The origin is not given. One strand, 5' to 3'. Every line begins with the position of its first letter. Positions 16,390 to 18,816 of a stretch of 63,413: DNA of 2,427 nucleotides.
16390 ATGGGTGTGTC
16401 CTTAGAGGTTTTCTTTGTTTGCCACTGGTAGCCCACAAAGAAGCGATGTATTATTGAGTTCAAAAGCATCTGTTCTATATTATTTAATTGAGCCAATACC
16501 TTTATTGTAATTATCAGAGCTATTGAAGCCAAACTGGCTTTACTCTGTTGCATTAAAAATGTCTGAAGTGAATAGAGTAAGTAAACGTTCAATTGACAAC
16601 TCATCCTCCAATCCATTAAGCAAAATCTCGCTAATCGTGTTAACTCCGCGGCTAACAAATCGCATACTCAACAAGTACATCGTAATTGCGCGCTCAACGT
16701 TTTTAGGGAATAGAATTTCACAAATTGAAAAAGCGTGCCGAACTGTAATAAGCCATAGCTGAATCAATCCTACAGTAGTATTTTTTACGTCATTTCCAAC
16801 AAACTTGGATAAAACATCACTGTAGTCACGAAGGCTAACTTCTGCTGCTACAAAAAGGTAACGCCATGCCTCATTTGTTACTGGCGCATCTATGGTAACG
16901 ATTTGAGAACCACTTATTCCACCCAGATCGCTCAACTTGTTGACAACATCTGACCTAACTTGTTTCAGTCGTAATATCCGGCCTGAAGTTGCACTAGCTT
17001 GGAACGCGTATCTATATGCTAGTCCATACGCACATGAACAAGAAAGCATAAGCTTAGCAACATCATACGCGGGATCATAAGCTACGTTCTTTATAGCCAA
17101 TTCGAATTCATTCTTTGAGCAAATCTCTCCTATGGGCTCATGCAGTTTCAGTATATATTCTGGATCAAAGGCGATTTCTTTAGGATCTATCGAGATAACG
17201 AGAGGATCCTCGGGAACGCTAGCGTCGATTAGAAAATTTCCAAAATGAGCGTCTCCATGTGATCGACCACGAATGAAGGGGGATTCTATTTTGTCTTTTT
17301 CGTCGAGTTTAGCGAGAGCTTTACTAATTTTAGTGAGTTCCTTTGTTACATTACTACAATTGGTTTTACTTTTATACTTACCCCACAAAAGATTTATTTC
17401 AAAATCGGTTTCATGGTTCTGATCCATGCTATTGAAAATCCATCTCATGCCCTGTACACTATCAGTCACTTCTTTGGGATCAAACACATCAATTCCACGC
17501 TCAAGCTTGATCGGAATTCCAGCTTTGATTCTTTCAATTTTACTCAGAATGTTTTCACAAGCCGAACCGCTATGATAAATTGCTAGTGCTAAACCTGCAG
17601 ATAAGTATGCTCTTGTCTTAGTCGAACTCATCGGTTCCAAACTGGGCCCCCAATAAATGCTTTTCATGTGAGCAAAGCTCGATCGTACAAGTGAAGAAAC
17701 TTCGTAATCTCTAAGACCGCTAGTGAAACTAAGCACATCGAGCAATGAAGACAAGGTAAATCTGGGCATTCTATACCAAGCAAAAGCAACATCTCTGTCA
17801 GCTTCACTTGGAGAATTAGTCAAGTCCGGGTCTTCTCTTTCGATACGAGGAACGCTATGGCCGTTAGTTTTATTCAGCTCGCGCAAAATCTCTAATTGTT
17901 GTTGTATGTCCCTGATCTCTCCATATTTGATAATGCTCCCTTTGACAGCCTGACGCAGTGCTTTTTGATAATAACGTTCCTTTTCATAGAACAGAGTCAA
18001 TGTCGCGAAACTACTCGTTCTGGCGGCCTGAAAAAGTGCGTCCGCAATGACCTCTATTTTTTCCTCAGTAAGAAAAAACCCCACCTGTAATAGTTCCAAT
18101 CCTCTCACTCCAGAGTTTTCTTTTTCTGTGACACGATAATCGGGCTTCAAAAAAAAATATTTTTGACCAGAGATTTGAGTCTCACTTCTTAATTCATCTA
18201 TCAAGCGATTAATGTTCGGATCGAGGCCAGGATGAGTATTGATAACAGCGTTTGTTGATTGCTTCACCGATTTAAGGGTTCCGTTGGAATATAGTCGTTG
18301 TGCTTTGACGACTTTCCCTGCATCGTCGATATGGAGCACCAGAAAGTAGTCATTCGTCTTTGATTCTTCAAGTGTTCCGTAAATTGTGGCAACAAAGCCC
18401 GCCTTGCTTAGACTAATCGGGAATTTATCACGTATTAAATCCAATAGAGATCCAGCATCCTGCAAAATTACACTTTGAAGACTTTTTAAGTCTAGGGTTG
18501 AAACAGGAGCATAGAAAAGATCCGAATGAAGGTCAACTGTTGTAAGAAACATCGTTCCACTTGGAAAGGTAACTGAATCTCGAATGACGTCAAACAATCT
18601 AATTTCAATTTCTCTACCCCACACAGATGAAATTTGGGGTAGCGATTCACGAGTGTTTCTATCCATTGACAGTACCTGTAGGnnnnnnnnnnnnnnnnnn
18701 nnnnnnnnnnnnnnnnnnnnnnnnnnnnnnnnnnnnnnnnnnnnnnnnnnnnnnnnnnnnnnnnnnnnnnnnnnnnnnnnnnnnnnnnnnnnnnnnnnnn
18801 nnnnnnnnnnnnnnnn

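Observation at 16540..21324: Integrase-proximal four-gene operon: QW-repeat cyclase-like protein, DedA/TVP38, class-I isoprenoid-synthase-like protein, and a 708-aa APH-fold kinase fusion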

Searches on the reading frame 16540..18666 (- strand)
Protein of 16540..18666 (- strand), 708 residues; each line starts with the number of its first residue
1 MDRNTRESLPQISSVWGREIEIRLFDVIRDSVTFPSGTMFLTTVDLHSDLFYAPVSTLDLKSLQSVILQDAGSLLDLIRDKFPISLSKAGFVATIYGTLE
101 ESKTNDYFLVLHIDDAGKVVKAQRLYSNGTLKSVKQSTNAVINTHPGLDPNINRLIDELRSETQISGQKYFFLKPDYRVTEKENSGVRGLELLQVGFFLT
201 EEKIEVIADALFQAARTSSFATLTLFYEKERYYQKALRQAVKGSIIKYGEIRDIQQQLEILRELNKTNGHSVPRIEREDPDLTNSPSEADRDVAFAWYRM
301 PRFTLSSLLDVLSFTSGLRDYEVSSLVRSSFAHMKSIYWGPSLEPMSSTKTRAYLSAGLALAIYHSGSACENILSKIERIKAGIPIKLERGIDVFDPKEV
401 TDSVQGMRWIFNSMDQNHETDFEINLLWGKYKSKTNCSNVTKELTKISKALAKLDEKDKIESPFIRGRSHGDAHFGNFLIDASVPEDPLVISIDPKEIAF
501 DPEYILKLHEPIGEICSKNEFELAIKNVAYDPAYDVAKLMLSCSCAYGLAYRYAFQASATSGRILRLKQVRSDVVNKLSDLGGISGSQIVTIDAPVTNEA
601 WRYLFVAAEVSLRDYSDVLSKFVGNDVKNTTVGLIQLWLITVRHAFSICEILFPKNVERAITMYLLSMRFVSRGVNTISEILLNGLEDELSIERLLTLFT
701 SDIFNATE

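Call 3: search_protein_families(library=pfam, proteins=[window:16540-18666:-], max_evalue=1)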
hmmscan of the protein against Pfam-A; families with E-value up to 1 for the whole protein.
window:16540-18666:- (708 aa): 0 families

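Call 4: search_protein_families(library=padloc, proteins=[window:16540-18666:-], max_evalue=1)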
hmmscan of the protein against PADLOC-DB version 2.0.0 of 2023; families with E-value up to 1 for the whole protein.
window:16540-18666:- (708 aa): 0 families

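Call 5: search_protein_families(library=ncbifam, proteins=[window:16540-18666:-], max_evalue=1)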
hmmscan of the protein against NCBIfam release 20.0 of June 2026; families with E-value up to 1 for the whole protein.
window:16540-18666:- (708 aa): 0 families

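Call 9: find_homologous_proteins(query=window:16540-18666:-)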
Query window:16540-18666:- (708 aa): 13 proteins with E <= 0.001 among 8000 candidates.
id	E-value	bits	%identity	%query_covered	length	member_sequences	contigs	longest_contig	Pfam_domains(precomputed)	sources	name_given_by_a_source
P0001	0.0e+0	1577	100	100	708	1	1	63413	-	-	-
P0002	8.0e-111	390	33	99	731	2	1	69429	-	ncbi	-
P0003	2.3e-109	385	36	93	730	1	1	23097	-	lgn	-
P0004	5.4e-106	374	38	92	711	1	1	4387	-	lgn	-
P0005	5.1e-105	371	35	94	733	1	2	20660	-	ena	-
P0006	1.7e-104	369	36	93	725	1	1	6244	-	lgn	-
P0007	1.3e-100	356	34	94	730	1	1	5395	-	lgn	-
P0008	9.0e-99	350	33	94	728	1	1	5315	-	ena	-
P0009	3.9e-96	341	34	94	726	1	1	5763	-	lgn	-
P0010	1.8e-86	309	35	77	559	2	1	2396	-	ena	-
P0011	1.2e-63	234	30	93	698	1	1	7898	-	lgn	-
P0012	1.2e-50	191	34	29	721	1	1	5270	-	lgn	-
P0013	4.5e-38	149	31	56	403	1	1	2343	-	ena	-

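Call 10: search_solved_structures(query=window:16540-18666:-, max_evalue=10)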
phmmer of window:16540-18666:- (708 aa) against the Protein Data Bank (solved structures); distinct sequences matched with E-value up to 10: 1.
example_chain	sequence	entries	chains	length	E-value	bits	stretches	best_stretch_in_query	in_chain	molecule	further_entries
3jqh_A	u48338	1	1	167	0.86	11.2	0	427-462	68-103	C-type lectin domain family 4 member M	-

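Call 12: find_encoding_contigs(protein=P0002, flank=10000, max_places=3)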
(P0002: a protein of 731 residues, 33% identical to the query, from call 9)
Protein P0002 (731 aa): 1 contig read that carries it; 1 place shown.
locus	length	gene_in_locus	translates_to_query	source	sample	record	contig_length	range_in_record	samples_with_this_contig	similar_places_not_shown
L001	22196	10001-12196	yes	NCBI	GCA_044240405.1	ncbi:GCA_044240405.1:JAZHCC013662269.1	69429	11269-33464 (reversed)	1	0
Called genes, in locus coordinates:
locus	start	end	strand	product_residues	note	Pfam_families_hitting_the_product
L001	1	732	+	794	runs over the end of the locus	PF18928:DUF5677 (faint)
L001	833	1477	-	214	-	-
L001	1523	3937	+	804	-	-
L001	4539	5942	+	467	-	PF01565:FAD_binding_4, PF08031:BBE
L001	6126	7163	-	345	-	PF13243:SQHop_cyclase_C (faint)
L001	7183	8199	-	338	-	-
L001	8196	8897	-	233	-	PF09335:VTT_dom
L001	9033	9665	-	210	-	PF01695:IstB_IS21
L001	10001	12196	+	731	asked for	-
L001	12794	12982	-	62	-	-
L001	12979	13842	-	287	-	PF03372:Exo_endo_phos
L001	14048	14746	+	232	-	PF01541:GIY-YIG (weak), PF18755:RAMA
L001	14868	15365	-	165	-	-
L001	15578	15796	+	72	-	-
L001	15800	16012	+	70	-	PF12728:HTH_17, PF13411:MerR_1, PF00376:MerR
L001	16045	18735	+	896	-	PF04313:HSDR_N (faint), PF00270:DEAD, PF04851:ResIII, PF18766:SWI2_SNF2 (weak), PF00271:Helicase_C, PF08463:EcoEI_R_C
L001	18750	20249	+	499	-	PF12161:HsdM_N (weak), PF02384:N6_Mtase, PF01170:UPF0020 (weak), PF20473:MmeI_Mtase (weak)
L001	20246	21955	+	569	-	PF01420:Methylase_S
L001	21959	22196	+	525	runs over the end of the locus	PF00005:ABC_tran (faint), PF02463:SMC_N, PF13175:AAA_15, PF13476:AAA_23 (weak), PF13304:AAA_21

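Call 13: find_encoding_contigs(protein=P0003, flank=10000, max_places=3)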
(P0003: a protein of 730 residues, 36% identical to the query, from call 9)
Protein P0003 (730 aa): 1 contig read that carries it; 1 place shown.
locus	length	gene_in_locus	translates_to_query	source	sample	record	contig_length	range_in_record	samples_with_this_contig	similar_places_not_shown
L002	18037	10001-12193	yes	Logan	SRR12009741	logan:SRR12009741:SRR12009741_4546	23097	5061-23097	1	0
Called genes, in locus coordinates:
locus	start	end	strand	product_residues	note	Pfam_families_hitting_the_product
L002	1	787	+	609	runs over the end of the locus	PF00953:Glycos_transf_4, PF13727:CoA_binding_3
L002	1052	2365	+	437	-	PF13428:TPR_14 (faint), PF13429:TPR_15 (faint), PF23914:TPR_CcmH_CycH (faint), PF13181:TPR_8 (faint), PF13414:TPR_11 (faint), PF14559:TPR_19 (faint), PF13371:TPR_9 (faint), PF13432:TPR_16 (weak), +2 more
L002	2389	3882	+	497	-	PF04932:Wzy_C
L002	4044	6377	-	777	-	PF02897:Peptidase_S9_N, PF00326:Peptidase_S9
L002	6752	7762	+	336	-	PF00348:polyprenyl_synt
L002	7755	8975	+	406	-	PF07690:MFS_1, PF11700:ATG22 (weak), PF07690:MFS_1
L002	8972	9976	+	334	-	-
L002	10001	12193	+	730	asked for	-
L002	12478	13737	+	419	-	PF07690:MFS_1, PF00854:PTR2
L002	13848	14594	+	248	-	PF03006:HlyIII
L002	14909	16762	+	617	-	PF00501:AMP-binding, PF23562:AMP-binding_C_3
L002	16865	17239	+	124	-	PF02537:CRCB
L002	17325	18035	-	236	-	?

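Call 14: find_encoding_contigs(protein=P0005, flank=10000, max_places=3)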
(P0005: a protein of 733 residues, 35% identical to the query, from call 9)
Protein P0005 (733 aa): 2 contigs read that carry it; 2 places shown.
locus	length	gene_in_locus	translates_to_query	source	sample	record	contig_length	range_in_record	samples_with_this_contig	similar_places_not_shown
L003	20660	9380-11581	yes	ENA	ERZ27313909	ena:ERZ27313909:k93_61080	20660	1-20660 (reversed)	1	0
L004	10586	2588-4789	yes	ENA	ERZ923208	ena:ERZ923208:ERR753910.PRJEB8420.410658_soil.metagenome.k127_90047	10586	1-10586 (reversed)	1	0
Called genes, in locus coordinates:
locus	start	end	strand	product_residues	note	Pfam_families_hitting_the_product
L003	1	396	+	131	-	?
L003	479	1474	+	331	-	PF13354:Beta-lactamase2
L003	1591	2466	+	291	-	PF05721:PhyH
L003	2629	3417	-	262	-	PF00797:Acetyltransf_2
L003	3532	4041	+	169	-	PF02472:ExbD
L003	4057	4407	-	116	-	-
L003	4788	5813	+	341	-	PF04055:Radical_SAM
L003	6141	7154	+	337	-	PF00348:polyprenyl_synt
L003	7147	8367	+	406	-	PF11700:ATG22 (faint), PF07690:MFS_1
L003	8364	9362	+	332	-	-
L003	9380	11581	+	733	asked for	-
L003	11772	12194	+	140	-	PF00571:CBS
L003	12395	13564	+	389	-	PF07995:GSDH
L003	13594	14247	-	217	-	PF01209:Ubie_methyltran, PF13489:Methyltransf_23, PF05175:MTS, PF13847:Methyltransf_31, PF08241:Methyltransf_11, PF08242:Methyltransf_12, PF13649:Methyltransf_25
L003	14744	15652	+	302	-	PF25534:DUF7918 (faint)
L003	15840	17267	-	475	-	PF25062:ARM_TT21_N (faint), PF07719:TPR_2 (faint), PF13424:TPR_12 (faint), PF13428:TPR_14 (faint), PF12895:ANAPC3 (faint), PF13432:TPR_16 (weak), PF13432:TPR_16 (weak), PF01464:SLT, +2 more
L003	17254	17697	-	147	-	PF02566:OsmC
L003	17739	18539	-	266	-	-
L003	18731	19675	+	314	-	-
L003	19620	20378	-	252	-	-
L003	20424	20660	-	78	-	?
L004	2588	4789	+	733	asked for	-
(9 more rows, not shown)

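Call 22: find_related_loci(query=A1, collection=genome_contigs, flank=10000)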
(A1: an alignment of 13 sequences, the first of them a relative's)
Query A1 (708 aa) in genome_contigs; peptide patterns used: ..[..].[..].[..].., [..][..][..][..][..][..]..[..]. (x = any residue, [..] = any of these).
39 stretches matched a pattern, but none encodes a relative of the query by tblastn (E <= 1e-3).

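Call 23: find_related_loci(query=A1, collection=metagenome_contigs, flank=10000)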
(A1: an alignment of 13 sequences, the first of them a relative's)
Query A1 (708 aa) in metagenome_contigs; peptide patterns used: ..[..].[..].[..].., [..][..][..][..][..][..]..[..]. (x = any residue, [..] = any of these).
61 stretches matched a pattern; 3 encode a relative of the query (tblastn E <= 1e-3); 3 distinct loci.
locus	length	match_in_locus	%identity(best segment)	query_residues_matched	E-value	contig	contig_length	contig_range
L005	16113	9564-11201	29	130-689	2e-66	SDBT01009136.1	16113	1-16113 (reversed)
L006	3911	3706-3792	76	461-489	4e-9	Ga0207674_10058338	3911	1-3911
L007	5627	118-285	34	627-682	5e-8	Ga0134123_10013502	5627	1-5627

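Call 24: find_related_loci(query=A1, collection=viral_contigs, flank=10000)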
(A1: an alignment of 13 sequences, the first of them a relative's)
Query A1 (708 aa) in viral_contigs; peptide patterns used: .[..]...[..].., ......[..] (x = any residue, [..] = any of these).
99 stretches matched a pattern, but none encodes a relative of the query by tblastn (E <= 1e-3).

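Call 25: find_encoding_contigs(protein=P0011, flank=10000, max_places=2)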
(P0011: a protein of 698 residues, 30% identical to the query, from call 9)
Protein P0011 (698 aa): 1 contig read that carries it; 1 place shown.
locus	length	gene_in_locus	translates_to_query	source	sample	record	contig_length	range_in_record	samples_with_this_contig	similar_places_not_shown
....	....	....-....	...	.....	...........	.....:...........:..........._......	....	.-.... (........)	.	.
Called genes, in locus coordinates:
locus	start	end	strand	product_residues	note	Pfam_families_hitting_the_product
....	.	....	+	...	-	?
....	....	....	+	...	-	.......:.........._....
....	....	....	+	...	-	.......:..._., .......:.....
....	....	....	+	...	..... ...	-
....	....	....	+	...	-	-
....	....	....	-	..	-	-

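Call 26: find_encoding_contigs(protein=P0006, flank=10000, max_places=2)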
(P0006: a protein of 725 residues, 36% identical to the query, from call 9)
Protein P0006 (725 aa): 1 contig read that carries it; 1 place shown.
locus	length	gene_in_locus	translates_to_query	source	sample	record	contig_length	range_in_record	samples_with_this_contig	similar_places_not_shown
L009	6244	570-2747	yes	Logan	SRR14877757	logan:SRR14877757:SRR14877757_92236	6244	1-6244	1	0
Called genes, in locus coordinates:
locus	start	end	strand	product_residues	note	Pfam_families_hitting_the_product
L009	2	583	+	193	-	?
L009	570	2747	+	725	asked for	-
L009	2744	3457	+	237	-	PF13489:Methyltransf_23 (weak), PF13847:Methyltransf_31 (weak), PF08241:Methyltransf_11 (weak), PF13649:Methyltransf_25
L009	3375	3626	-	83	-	-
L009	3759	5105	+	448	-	PF13701:DDE_Tnp_1_4, PF13808:DDE_Tnp_1_assoc (weak), PF01609:DDE_Tnp_1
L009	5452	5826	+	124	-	-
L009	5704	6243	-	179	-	?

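Call 27: find_encoding_contigs(protein=P0009, flank=10000, max_places=2)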
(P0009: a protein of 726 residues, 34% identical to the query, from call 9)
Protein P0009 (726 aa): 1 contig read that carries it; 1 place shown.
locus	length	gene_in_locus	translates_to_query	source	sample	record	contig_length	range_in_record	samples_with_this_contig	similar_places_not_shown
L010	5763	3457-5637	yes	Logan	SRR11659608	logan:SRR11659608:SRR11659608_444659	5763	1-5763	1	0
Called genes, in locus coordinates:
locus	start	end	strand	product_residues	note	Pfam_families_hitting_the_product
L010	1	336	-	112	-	?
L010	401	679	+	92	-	-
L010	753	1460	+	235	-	PF09335:VTT_dom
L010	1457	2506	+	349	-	-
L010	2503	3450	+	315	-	PF13243:SQHop_cyclase_C (faint)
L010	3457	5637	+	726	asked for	-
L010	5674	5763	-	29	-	?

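Call 28: find_encoding_contigs(protein=P0004, flank=10000, max_places=2)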
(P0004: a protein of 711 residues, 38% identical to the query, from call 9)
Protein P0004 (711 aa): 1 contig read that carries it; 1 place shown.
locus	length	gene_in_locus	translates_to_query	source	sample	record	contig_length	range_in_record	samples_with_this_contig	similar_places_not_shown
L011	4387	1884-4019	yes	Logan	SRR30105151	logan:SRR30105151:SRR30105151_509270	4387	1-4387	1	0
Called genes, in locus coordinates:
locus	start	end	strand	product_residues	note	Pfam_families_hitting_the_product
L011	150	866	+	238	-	PF09335:VTT_dom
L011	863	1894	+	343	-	-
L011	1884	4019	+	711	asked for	-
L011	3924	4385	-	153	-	?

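Call 39: predict_structure(alignment_id=A1)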
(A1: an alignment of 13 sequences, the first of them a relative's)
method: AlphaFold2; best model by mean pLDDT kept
length: 708 residues; sequences in the alignment: 13
mean_pLDDT: 75.1   pTM: 0.63
mean pLDDT of the five models: 75.1, 74.6, 74.5, 71.8, 68.5
residues with pLDDT >= 90: 151; 70-90: 314; 50-70: 152; < 50: 91
segments of 3 or more residues with pLDDT < 50: 1-7, 85-89, 180-188, 228-243, 245-252, 268-280, 288-304, 581-587, 706-708
pLDDT, mean of each block of 10 residues (from residue 1): 42 58 68 76 70 75 64 57 51 71 73 88 89 84 74 80 81 74 44 85 86 83 57 40 45 55 54 43 49 38 63 78 84 85 69 95 90 87 83 81 69 62 87 87 89 89 78 88 62 83 89 87 90 94 91 84 83 63 46 76 92 91 84 96 94 87 92 94 91 91 52
secondary structure, 60 per line:
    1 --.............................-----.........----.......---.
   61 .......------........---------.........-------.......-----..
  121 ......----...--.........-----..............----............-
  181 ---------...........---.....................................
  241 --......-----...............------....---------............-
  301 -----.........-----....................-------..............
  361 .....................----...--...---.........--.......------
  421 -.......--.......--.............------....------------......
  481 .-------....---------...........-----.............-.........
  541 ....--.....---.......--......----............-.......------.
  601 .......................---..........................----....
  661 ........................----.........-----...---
elements in order (helices of 4 or more, strands of 3 or more residues): H3-31 E37-45 E50-56 H60-67 H74-81 H91-99 E107-113 E119-126 E131-133 H136-144 H150-163 E168-179 E190-200 H204-240 E243-248 H254-268 H275-278 H288-299 H308-314 H320-339 E347-350 H351-381 E386-388 E391-393 H397-405 H408-414 E422-428 E431-437 H440-452 E459-462 E478-481 E489-492 H502-512 H518-530 H532-544 H547-551 E555-561 E564-569 E574-582 E587-593 H600-623 H627-652 H657-684 H689-697

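Call 44: fold_search(model_id=the predicted structure, library=pdb)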
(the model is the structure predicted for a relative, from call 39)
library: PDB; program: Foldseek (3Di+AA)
matches with E <= 10: 340; with E <= 0.001: 0
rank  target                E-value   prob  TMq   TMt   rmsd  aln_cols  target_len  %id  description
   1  4o7o_B                2.4e-02  0.72  0.19  0.28  26.7       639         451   11  Crystal structure of Mycobacterium tuberculosis maltose kinase MaK (released 2014-10-22)
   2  8fn4_1                1.4e-01  0.12  0.06  0.10  20.9       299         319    9  Cryo-EM structure of RNase-treated RESC-A in trypanosomal RNA editing (released 2023-07-19)
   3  4o7o_A                2.2e-01  0.77  0.18  0.28  16.4       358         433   11  Crystal structure of Mycobacterium tuberculosis maltose kinase MaK (released 2014-10-22)
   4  7nwa_A                2.2e-01  0.28  0.09  0.15  12.4       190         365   15  CRYSTAL STRUCTURE OF HUMAN CYTOSOLIC BRANCHED-CHAIN AMINOTRANSFERASE (BCAT1) IN COMPLEX WITH PLP AND COMPOUND A (released 2022-11-02)
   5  3wwj_B                3.1e-01  0.25  0.07  0.12   9.9       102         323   13  Crystal structure of an engineered sitagliptin-producing transaminase, ATA-117-Rd11 (released 2015-08-12)
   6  3wwj_C                3.5e-01  0.25  0.07  0.12  10.1       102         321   13  Crystal structure of an engineered sitagliptin-producing transaminase, ATA-117-Rd11 (released 2015-08-12)
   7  3wwj_D                3.7e-01  0.23  0.07  0.12  10.0       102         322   13  Crystal structure of an engineered sitagliptin-producing transaminase, ATA-117-Rd11 (released 2015-08-12)
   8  8qkd                  3.7e-01  0.20  0.10  0.23  20.0       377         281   12  X-ray crystal structure of a de novo designed single-chain parallel coiled-coil alpha-helical barrel with 5 inner helice (released 2024-07-03)
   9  3wwj_L                4.2e-01  0.20  0.07  0.12  10.0       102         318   13  Crystal structure of an engineered sitagliptin-producing transaminase, ATA-117-Rd11 (released 2015-08-12)
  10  6dfp                  4.2e-01  0.08  0.10  0.16  26.6       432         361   10  Crystal Structure of a Tripartite Toxin Component VCA0883 from Vibrio cholerae (released 2018-05-23)
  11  5bwu_A                4.4e-01  0.30  0.10  0.16  11.8       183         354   11  X-RAY CRYSTAL STRUCTURE AT 2.17A RESOLUTION OF HUMAN MITOCHONDRIAL BRANCHED CHAIN AMINOTRANSFERASE (BCATM) COMPLEXED W (released 2015-07-01)
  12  3wwh                  4.8e-01  0.20  0.07  0.12  10.1       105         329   17  Crystal structure of the first R-stereoselective -transaminase identified from Arthrobacter sp. KNK168 (FERM-BP-5228) (released 2015-08-12)
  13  1tt9_A                4.8e-01  0.07  0.09  0.11  24.0       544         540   12  Structure of the bifunctional and Golgi associated formiminotransferase cyclodeaminase octamer (released 2005-06-28)
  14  3wwj_A                5.1e-01  0.20  0.07  0.12   9.9       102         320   13  Crystal structure of an engineered sitagliptin-producing transaminase, ATA-117-Rd11 (released 2015-08-12)
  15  5oqj_1                5.3e-01  0.13  0.07  0.09  18.7       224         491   11  STRUCTURE OF YEAST TRANSCRIPTION PRE-INITIATION COMPLEX WITH TFIIH (released 2018-04-25)
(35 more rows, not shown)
